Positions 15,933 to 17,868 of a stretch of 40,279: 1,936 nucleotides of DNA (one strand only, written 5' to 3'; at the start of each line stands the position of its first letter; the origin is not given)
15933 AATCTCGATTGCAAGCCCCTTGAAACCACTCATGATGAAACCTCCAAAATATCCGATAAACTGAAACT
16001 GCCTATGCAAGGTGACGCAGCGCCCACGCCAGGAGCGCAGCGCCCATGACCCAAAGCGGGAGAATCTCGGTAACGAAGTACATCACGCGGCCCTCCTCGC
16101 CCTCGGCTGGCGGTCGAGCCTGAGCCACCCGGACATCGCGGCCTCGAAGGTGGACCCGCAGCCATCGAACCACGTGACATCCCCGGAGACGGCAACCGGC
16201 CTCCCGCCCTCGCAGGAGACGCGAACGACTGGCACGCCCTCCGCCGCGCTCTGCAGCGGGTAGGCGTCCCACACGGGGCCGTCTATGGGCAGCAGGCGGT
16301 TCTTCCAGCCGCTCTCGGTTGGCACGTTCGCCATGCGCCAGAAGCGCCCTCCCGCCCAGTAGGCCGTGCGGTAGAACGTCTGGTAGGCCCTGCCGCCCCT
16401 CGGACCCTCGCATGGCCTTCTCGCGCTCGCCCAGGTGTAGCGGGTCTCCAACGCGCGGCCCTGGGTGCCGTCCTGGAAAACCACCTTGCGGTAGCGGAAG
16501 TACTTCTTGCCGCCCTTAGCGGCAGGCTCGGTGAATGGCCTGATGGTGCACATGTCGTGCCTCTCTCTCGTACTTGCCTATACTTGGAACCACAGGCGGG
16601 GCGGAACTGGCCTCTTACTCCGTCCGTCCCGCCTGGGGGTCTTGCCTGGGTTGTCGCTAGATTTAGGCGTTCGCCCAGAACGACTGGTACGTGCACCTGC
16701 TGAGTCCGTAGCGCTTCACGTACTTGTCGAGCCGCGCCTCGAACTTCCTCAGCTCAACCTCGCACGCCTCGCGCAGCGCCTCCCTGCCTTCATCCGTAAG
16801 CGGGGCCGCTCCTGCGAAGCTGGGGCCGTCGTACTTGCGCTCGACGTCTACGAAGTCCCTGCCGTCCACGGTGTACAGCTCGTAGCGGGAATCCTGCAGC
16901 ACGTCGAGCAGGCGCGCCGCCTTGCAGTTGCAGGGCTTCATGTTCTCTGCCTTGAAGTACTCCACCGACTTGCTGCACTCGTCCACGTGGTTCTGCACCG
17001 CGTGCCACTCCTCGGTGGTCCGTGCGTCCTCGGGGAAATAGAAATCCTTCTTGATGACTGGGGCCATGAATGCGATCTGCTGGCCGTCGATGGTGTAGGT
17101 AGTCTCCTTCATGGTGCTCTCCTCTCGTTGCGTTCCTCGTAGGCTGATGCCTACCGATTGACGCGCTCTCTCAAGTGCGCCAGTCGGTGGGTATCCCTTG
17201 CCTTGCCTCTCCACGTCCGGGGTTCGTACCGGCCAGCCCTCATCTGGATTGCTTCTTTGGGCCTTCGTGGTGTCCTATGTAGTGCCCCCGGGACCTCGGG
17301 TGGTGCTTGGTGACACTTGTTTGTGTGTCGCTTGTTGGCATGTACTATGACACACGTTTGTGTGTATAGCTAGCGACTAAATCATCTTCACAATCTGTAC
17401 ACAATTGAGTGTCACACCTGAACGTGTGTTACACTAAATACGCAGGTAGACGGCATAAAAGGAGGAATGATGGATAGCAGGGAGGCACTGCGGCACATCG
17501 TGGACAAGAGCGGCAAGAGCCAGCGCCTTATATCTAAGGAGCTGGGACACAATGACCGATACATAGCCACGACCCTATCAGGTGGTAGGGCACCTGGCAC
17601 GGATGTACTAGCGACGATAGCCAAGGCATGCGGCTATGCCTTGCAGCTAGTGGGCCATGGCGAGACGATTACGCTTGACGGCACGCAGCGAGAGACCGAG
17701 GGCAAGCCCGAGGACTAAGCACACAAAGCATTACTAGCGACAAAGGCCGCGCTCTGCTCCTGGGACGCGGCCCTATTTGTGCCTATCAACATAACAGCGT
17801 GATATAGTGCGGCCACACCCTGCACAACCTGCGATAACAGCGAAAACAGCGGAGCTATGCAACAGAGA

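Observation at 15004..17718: Inverted five-ORF orphan operon with its own XRE regulator and palindromic operators, inserted between the replication origin and the packaging genes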

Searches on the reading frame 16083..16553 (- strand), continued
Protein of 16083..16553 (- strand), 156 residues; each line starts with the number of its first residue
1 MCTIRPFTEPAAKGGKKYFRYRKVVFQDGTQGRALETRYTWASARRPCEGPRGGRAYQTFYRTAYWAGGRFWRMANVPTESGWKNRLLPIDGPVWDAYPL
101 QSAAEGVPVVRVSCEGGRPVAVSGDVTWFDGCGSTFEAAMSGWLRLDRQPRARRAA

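Call 56: fold_search(model_id=the predicted structure, library=viral)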
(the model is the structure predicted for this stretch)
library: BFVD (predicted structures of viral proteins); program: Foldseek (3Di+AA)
matches with E <= 10: 488; with E <= 0.001: 0
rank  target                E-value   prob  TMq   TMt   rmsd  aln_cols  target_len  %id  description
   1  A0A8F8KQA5            9.1e-02  0.16  0.15  0.08  14.4       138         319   10  Uncharacterized protein [Clandestinovirus]
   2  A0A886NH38            9.6e-02  0.30  0.18  0.12  17.7       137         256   12  (no name in the UniProt tables at hand)
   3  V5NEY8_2              1.8e-01  0.10  0.16  0.04  16.3       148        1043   12  Gp1 [Micalovirus SF1]
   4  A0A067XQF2            1.9e-01  0.07  0.14  0.13  13.5       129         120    8  (no name in the UniProt tables at hand)
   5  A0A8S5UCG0            4.0e-01  0.10  0.13  0.07  14.5       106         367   15  Homing endonuclease [Siphoviridae sp. ctgN495]
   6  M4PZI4                4.7e-01  0.25  0.14  0.12  11.3        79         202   10  (no name in the UniProt tables at hand)
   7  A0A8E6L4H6            4.7e-01  0.20  0.16  0.17  14.4        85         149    6  (no name in the UniProt tables at hand)
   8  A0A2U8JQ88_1          4.7e-01  0.08  0.17  0.03  17.7       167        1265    8  Genome polyprotein [Renmark bee virus 5]
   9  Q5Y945                4.9e-01  0.08  0.14  0.06  13.7       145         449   13  Polyprotein (Fragment) [Hepatovirus A]
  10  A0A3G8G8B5            5.8e-01  0.08  0.17  0.16  13.8       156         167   12  (no name in the UniProt tables at hand)
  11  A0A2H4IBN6            6.1e-01  0.21  0.16  0.12   9.3        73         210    8  Uncharacterized protein [Erwinia phage vB_EamM_Y3]
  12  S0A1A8                6.4e-01  0.20  0.14  0.14  11.2        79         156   10  (no name in the UniProt tables at hand)
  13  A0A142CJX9            6.4e-01  0.08  0.22  0.11  13.5       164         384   12  (no name in the UniProt tables at hand)
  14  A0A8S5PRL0            6.4e-01  0.04  0.13  0.09  23.7       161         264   10  Nucleotide modification associated domain 1 [Siphoviridae sp. ctZro7]
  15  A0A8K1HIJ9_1          6.4e-01  0.04  0.14  0.04  18.2       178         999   16  Putative nonstructural polyprotein [Sichuan mosquito picorna-like virus]
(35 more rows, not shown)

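Call 74: find_encoding_contigs(protein=P0041, flank=6000, max_places=2)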
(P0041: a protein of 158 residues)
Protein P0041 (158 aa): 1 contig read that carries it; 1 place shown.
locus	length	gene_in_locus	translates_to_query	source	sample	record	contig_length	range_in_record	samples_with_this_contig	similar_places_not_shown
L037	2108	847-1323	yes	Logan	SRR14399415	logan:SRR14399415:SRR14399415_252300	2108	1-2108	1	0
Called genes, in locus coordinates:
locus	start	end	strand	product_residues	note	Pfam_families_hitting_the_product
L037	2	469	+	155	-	?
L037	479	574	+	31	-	-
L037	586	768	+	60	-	-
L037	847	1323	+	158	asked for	-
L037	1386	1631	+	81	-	-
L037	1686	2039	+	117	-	-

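Call 75: find_encoding_contigs(protein=P0073, flank=6000, max_places=2)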
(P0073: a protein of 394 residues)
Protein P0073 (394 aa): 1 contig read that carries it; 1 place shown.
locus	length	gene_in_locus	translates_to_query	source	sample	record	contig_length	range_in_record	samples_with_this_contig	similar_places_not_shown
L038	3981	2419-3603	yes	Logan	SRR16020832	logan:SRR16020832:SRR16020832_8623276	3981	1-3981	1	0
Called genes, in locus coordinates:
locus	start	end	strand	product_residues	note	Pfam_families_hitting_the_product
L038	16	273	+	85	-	-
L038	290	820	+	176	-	-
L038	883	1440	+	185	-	-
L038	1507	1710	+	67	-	-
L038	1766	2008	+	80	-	-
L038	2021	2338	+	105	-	-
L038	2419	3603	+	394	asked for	-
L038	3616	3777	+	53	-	-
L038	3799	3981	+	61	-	?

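Call 78: search_protein_families(library=pfam, proteins=[L009:7153-7494:+, L009:7564-7908:+, L009:8486-8683:+, L009:8694-8909:+, L024:4217-4444:+, L024:4555-4923:+, L021:1535-2047:+, L027:5816-6178:+, L027:6282-6524:+, L027:6637-6987:+], max_evalue=0.1)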
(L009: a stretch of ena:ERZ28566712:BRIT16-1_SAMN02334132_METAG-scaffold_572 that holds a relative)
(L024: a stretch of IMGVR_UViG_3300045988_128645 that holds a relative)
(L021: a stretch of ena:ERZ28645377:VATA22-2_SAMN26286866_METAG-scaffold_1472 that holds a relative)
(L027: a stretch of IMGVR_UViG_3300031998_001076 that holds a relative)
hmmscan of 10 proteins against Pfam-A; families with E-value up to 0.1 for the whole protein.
L009:7153-7494:+ (113 aa): 1 family
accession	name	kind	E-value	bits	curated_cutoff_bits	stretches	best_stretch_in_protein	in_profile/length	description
PF07941.16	K_channel_TID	-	0.021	15.7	25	1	40-65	21-46/75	Potassium channel Kv1.4 tandem inactivation domain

L009:7564-7908:+ (114 aa): 1 family
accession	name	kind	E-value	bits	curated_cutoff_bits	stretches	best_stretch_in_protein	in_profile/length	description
PF13864.11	Enkurin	-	0.08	13.9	23.6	1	51-112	27-88/92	Calmodulin-binding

L009:8486-8683:+ (65 aa): 0 families

L009:8694-8909:+ (71 aa): 0 families

L024:4217-4444:+ (75 aa): 1 family
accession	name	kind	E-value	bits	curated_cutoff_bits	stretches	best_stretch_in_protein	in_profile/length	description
PF01717.24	Meth_synt_2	-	0.083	12.6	21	1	7-48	227-268/324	Cobalamin-independent synthase, Catalytic domain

L024:4555-4923:+ (122 aa): 0 families

L021:1535-2047:+ (170 aa): 0 families

L027:5816-6178:+ (120 aa): 0 families

L027:6282-6524:+ (80 aa): 1 family
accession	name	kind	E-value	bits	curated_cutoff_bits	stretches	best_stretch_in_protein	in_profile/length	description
PF25086.1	DUF7803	-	0.067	13.4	27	1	4-67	80-144/178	Domain of unknown function (DUF7803)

L027:6637-6987:+ (116 aa): 0 families

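Call 83: search_dna_similar(query=window:16083-16553:-, collection=phages, mode=protein, max_evalue=0.01)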
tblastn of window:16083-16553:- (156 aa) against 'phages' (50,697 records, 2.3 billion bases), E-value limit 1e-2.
No match.

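Call 84: search_dna_similar(query=P0053, collection=phages, mode=protein, max_evalue=0.01)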
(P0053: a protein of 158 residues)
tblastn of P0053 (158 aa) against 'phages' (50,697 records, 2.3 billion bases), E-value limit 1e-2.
No match.

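Call 85: search_dna_similar(query=window:16083-16553:-, collection=plasmids, mode=protein, max_evalue=0.01)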
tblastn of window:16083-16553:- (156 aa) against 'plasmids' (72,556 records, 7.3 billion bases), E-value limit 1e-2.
No match.

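Call 86: find_related_loci(query=P0043, collection=viral_contigs, flank=6000)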
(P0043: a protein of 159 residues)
Query P0043 (159 aa) in viral_contigs; peptide patterns used: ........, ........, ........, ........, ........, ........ (x = any residue, [..] = any of these).
2 stretches matched a pattern; 1 encode a relative of the query (tblastn E <= 1e-3); 1 distinct loci.
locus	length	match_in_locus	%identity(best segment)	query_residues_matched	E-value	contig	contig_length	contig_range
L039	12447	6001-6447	72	1-148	2e-69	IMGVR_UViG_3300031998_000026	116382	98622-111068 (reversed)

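Call 87: find_related_loci(query=P0047, collection=viral_contigs, flank=6000)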
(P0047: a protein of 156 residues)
Query P0047 (156 aa) in viral_contigs; peptide patterns used: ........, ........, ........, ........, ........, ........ (x = any residue, [..] = any of these).
9 stretches matched a pattern, but none encodes a relative of the query by tblastn (E <= 1e-3).

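Call 107: search_protein_families(library=padloc, alignment_id=A2, max_evalue=0.01)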
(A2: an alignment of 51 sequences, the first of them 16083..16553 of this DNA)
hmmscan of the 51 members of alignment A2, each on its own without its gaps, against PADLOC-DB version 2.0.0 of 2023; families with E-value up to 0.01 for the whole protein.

A. member 1, window:16083-16553:- (156 aa): 0 families

B. families by the number of members that match (of 51 scanned): 0 families

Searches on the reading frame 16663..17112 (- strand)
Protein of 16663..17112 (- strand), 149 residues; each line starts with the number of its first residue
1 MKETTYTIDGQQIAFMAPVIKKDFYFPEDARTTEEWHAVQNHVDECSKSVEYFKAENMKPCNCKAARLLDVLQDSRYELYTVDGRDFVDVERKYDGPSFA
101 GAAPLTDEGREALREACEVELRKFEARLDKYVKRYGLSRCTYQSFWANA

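Call 4: search_protein_families(library=pfam, proteins=[window:16663-17112:-], max_evalue=1)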
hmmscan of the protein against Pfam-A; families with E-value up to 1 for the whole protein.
window:16663-17112:- (149 aa): 0 families

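Call 5: search_protein_families(library=phrogs, proteins=[window:16663-17112:-], max_evalue=1)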
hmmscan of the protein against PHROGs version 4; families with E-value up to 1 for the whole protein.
window:16663-17112:- (149 aa): 0 families

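Call 6: search_protein_families(library=padloc, proteins=[window:16663-17112:-], max_evalue=1)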
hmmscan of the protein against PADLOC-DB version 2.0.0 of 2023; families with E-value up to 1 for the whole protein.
window:16663-17112:- (149 aa): 0 families

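Call 16: search_protein_families(library=ncbifam, proteins=[window:16663-17112:-], max_evalue=1)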
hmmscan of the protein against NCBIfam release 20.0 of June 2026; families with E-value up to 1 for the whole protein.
window:16663-17112:- (149 aa): 0 families

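Call 30: find_related_loci(query=window:16663-17112:-, collection=viral_contigs, flank=6000)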
Query window:16663-17112:- (149 aa) in viral_contigs; peptide patterns used: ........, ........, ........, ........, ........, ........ (x = any residue, [..] = any of these).
8 stretches matched a pattern; 2 encode a relative of the query (tblastn E <= 1e-3); 2 distinct loci.
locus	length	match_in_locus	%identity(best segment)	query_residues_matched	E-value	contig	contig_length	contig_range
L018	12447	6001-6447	98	1-149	4e-101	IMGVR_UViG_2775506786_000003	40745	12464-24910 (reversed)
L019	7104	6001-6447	81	1-149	1e-81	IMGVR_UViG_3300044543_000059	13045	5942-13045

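Call 57: search_solved_structures(query=window:16663-17112:-, max_evalue=10)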
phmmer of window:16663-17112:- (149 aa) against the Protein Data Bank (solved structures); distinct sequences matched with E-value up to 10: 4.
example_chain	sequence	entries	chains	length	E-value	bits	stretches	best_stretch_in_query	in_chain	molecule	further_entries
3qy9_A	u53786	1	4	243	0.31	14.4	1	7-59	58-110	Dihydrodipicolinate reductase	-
1yem_A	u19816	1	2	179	0.32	14.3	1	31-100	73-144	Conserved hypothetical protein Pfu-838710-001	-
7yhr_A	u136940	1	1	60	0.83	13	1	6-45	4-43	Anti-CRISPR protein Type I-C5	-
2q88_A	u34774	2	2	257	0.97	12.8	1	70-139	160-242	Putative ABC transporter amino acid-binding protein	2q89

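Call 99: find_homologous_proteins(query=window:16663-17112:-)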
Query window:16663-17112:- (149 aa): 7 proteins with E <= 0.001 among 30 candidates.
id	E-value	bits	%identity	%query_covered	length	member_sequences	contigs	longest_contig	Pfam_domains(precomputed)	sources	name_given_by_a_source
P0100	1.5e-89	316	91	100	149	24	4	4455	-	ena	-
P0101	9.7e-78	277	82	100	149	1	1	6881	-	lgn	-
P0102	1.2e-75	270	81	100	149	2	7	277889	-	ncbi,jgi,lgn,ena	jgi:hypothetical protein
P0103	9.4e-50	186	87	64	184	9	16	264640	-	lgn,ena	-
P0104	8.8e-39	151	77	59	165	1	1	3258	-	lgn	-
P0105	1.4e-38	150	77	59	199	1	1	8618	-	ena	-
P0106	1.8e-23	101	87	37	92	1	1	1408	-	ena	-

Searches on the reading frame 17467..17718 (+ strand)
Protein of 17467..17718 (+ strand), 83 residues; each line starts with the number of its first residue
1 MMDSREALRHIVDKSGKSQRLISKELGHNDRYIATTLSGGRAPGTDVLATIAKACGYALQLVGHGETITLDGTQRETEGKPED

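Call 4: search_protein_families(library=pfam, proteins=[window:17467-17718:+], max_evalue=1)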
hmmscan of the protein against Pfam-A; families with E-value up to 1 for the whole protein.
window:17467-17718:+ (83 aa): 3 families
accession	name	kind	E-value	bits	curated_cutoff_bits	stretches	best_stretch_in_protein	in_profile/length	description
PF01381.28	HTH_3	-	0.00016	22.1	23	1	11-60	4-53/55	Helix-turn-helix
PF13560.12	HTH_31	-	0.0016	19.1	27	1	7-57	5-56/64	Helix-turn-helix domain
PF12844.13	HTH_19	-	0.026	14.9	30.2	1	7-60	3-56/64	Helix-turn-helix domain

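Call 5: search_protein_families(library=phrogs, proteins=[window:17467-17718:+], max_evalue=1)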
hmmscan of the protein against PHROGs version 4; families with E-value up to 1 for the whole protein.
window:17467-17718:+ (83 aa): 9 families
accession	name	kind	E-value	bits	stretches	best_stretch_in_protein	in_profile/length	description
phrog_1373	-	transcription regulation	0.023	15.7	1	6-62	66-122/166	transcriptional regulator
phrog_2439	-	transcription regulation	0.028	14.3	1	5-57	9-61/367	transcriptional regulator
phrog_4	-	transcription regulation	0.033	14.2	1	2-59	135-188/400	transcriptional repressor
phrog_3037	-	transcription regulation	0.09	13.6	1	17-60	29-72/189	transcriptional repressor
phrog_4779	-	transcription regulation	0.14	13.7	1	2-51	1-49/98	transcriptional regulator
phrog_4583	-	transcription regulation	0.19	12.8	1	6-57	13-64/81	transcriptional repressor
phrog_2328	-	transcription regulation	0.19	12.6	1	8-67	20-79/128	transcriptional repressor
phrog_20051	-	DNA, RNA and nucleotide metabolism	0.21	12.7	1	7-59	10-60/92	DNA binding protein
phrog_296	-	integration and excision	0.32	10.6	1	1-49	225-274/626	DNA transposition protein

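Call 6: search_protein_families(library=padloc, proteins=[window:17467-17718:+], max_evalue=1)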
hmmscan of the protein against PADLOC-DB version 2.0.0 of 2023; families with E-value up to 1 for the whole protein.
window:17467-17718:+ (83 aa): 1 family
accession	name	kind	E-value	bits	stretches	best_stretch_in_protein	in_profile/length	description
PDLC02926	HTH_VI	-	0.016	13.5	1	6-55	4-53/92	-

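Call 16: search_protein_families(library=ncbifam, proteins=[window:17467-17718:+], max_evalue=1)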
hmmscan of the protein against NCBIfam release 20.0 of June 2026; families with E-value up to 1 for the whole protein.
window:17467-17718:+ (83 aa): 1 family
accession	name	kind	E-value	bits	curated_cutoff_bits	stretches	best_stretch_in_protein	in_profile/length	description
NF050797.1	blaCESS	exception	0.14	11.4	525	1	5-72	100-169/296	CESS family extended-spectrum class A beta-lactamase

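Call 76: search_solved_structures(query=window:17467-17718:+, max_evalue=10, show_alignments=2)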
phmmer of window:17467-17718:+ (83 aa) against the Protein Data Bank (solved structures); distinct sequences matched with E-value up to 10: 0.
